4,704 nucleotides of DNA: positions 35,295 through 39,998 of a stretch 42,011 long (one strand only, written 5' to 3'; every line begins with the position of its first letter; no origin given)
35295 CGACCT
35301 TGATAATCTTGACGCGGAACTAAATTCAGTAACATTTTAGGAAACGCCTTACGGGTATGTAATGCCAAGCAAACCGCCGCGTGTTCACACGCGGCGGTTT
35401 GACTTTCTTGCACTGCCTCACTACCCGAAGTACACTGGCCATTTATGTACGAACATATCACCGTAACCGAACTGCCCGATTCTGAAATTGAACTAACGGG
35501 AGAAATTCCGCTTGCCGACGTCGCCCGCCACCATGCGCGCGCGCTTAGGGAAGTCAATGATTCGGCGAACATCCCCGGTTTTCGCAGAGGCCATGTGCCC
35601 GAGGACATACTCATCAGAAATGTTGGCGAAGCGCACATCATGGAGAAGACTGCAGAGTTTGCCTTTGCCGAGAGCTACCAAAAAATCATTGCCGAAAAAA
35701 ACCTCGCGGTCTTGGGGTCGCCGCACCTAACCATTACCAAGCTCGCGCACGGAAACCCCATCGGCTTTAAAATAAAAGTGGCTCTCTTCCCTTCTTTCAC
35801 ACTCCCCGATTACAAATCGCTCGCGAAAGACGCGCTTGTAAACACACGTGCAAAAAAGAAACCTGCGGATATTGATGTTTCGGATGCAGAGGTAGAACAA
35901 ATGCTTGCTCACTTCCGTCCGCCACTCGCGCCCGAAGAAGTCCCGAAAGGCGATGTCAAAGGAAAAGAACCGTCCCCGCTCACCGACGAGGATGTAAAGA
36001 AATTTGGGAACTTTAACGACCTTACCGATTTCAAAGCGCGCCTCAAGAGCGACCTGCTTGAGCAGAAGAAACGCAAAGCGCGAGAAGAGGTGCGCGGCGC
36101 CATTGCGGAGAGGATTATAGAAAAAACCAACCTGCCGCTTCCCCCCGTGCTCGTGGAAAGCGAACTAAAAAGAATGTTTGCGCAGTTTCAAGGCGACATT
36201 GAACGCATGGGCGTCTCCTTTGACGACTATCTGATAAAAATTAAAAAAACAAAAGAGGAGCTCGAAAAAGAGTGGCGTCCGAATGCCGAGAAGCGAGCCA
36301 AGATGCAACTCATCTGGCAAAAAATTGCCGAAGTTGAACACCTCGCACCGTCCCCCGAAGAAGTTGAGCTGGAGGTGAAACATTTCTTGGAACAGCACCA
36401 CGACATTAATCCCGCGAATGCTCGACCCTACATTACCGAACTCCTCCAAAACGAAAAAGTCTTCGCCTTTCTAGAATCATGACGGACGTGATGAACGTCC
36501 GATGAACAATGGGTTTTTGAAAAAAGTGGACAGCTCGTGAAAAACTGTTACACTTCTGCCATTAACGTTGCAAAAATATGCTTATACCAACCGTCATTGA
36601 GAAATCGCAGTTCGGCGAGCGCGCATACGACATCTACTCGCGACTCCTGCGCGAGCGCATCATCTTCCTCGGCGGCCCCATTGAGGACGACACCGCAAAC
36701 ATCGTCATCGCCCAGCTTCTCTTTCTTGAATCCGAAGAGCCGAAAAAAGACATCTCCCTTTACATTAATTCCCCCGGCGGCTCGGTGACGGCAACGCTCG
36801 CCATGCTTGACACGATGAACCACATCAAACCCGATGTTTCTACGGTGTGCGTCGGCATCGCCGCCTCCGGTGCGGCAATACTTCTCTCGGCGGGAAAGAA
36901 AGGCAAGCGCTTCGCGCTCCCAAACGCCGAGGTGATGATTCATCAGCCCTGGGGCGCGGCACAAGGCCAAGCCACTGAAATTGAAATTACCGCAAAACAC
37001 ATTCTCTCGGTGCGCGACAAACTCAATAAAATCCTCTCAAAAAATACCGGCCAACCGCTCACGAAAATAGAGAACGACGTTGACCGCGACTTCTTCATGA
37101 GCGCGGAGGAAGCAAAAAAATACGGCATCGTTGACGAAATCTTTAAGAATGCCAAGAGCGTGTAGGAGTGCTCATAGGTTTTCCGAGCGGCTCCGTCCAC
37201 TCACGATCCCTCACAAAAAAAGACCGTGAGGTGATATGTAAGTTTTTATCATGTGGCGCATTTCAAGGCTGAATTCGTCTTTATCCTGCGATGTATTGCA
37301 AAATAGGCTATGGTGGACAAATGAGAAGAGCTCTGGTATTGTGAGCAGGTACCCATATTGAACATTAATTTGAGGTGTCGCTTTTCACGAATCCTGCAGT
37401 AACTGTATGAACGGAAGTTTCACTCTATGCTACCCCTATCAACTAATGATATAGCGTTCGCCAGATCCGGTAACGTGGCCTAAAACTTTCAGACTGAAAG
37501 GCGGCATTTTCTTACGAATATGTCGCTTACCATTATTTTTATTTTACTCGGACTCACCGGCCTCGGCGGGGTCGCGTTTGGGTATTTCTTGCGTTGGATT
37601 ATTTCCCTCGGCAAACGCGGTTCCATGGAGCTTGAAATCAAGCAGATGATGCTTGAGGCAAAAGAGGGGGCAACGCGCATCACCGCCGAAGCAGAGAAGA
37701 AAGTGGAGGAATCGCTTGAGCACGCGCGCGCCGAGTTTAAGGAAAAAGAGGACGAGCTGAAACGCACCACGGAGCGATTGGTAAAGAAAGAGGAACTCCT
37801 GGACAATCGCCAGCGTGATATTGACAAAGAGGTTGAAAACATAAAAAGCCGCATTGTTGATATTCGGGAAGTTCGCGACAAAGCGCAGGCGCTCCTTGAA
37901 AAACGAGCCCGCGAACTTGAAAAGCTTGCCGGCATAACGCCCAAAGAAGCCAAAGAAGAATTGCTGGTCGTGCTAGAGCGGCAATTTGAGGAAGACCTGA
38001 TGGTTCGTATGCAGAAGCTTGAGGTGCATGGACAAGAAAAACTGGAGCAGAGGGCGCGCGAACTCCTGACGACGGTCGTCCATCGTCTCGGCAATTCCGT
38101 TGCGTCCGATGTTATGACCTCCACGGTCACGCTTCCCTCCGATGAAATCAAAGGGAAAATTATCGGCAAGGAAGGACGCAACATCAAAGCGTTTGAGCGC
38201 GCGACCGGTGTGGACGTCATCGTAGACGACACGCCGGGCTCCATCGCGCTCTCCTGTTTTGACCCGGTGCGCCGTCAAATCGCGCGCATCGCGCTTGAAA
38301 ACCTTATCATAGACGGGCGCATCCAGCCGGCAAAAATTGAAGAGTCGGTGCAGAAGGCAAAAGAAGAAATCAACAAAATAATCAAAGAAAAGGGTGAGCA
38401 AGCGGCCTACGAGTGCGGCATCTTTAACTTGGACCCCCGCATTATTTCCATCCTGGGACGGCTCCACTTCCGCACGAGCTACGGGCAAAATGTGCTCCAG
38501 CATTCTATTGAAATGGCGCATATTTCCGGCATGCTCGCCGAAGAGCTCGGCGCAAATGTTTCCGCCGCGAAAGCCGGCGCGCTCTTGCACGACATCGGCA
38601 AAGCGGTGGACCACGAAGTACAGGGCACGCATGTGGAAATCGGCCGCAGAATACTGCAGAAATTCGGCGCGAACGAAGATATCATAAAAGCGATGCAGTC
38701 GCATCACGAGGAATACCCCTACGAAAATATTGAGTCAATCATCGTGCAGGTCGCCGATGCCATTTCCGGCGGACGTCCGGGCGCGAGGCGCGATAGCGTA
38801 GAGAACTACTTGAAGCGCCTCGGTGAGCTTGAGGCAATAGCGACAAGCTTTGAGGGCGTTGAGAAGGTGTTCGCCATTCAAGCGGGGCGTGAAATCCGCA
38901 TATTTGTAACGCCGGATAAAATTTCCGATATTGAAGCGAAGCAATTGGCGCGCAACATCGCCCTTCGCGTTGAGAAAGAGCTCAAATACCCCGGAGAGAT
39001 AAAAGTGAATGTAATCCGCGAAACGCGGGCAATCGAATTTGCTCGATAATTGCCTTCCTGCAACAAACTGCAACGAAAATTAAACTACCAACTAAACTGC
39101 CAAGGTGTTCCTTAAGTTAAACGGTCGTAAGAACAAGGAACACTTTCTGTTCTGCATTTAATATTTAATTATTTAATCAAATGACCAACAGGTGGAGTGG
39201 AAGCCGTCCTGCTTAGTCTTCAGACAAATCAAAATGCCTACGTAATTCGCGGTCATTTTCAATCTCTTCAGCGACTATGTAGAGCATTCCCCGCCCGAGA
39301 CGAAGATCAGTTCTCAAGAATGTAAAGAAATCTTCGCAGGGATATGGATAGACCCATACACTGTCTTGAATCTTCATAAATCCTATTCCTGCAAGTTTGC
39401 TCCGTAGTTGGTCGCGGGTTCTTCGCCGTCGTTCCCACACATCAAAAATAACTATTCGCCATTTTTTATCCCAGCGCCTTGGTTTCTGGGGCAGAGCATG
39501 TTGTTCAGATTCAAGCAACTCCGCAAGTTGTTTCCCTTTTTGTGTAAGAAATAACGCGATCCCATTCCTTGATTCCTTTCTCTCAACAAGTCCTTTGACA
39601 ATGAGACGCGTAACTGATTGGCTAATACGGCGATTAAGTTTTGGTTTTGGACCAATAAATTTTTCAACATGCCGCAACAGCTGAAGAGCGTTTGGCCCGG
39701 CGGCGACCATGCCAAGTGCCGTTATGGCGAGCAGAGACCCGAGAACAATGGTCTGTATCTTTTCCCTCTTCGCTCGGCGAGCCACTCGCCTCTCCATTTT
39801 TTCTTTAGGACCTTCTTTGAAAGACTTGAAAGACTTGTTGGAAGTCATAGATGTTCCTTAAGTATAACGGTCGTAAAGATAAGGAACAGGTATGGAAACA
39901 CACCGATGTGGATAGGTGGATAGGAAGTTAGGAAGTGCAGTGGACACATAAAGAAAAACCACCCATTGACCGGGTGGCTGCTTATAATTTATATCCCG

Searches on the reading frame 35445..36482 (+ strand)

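Call 40: search_protein_families(library=pfam, proteins=[window:35445-36482:+], max_evalue=0.001)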
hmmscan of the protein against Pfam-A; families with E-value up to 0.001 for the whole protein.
window:35445-36482:+ (345 aa): 2 families
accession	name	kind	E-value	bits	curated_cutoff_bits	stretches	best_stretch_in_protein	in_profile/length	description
PF05698.19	Trigger_C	-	1e-27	97.6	22.7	1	193-326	2-134/162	Bacterial trigger factor protein (TF) C-terminus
PF05697.18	Trigger_N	-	2.6e-27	96.3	22.2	1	5-155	3-142/144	Bacterial trigger factor protein (TF)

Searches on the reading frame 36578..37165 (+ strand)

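Call 40: search_protein_families(library=pfam, proteins=[window:36578-37165:+], max_evalue=0.001)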
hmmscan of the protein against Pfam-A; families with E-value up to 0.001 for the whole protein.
window:36578-37165:+ (195 aa): 1 family
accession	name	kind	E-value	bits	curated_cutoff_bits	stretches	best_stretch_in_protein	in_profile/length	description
PF00574.28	CLP_protease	-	7.1e-83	277.4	20.2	1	13-191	3-181/182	Clp protease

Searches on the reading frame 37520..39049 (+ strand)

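Call 40: search_protein_families(library=pfam, proteins=[window:37520-39049:+], max_evalue=0.001)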
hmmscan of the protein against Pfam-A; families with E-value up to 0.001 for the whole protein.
window:37520-39049:+ (509 aa): 4 families
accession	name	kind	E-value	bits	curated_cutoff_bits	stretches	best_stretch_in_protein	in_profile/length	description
PF12072.13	RNase_Y_N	-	2.9e-20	73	32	1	8-190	4-197/201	RNase Y N-terminal region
PF01966.28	HD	-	4e-20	72.7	22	1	325-416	1-114/116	HD domain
PF00013.35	KH_1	-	2.1e-06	27.8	21.5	1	202-239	3-38/66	KH domain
PF08668.18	HDOD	-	1.4e-05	25.1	22.9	0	324-362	94-133/196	HDOD domain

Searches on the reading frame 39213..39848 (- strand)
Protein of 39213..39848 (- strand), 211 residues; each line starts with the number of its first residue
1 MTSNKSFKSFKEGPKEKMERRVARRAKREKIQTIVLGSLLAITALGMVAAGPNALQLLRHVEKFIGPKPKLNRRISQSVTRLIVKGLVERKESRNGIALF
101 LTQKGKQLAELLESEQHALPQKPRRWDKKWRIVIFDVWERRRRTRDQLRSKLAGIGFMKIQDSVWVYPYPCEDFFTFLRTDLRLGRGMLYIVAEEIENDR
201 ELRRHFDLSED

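Call 40: search_protein_families(library=pfam, proteins=[window:39213-39848:-], max_evalue=0.001)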
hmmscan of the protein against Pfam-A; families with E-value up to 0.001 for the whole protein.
window:39213-39848:- (211 aa): 3 families
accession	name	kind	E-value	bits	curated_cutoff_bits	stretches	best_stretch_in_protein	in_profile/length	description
PF20803.2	PaaX_M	-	9.9e-19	67.7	24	1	124-196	2-74/83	PaaX protein central Cas2-like domain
PF04458.17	DUF505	-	0.0004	19.4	28.7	1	76-133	34-89/622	Protein of unknown function (DUF505)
PF15012.11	DUF4519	-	0.00063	20.3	27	0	9-44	8-43/56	Domain of unknown function (DUF4519)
